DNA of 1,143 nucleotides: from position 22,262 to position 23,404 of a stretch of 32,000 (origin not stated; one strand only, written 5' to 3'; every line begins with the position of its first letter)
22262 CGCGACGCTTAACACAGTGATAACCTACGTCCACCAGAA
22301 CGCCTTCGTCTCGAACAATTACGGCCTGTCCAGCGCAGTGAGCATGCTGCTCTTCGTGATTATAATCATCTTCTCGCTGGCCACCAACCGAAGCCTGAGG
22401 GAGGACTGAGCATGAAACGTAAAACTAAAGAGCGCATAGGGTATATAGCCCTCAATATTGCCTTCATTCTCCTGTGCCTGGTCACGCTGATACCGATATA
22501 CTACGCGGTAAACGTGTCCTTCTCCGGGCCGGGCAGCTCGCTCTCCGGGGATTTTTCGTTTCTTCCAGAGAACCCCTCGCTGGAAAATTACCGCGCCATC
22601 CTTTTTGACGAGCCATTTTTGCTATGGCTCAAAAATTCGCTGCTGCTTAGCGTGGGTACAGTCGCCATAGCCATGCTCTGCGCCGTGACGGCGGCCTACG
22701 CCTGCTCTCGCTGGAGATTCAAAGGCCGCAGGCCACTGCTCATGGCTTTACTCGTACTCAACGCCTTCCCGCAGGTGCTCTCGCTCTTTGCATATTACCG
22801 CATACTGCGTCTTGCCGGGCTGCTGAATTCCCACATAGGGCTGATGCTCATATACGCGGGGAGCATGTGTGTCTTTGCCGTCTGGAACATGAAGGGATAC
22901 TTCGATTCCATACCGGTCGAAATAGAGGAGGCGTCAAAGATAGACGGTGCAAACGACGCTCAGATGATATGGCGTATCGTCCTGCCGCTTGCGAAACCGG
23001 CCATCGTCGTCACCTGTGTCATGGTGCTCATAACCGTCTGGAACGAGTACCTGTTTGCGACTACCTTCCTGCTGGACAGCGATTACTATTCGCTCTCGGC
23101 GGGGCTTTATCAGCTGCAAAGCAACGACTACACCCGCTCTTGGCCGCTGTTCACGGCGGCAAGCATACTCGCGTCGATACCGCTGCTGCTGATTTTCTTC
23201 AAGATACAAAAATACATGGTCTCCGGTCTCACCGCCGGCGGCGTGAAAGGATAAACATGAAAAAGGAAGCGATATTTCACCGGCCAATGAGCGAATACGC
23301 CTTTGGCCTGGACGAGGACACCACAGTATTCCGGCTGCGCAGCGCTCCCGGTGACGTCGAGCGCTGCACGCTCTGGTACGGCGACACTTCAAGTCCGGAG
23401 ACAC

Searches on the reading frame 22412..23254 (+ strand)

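Call 15: search_protein_families(library=pfam, proteins=[window:22412-23254:+], max_evalue=0.001)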
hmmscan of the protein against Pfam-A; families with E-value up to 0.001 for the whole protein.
window:22412-23254:+ (280 aa): 1 family
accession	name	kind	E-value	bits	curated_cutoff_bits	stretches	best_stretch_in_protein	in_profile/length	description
PF00528.27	BPD_transp_1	-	8.8e-16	58.6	26.4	1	89-270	3-179/184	Binding-protein-dependent transport system inner membrane component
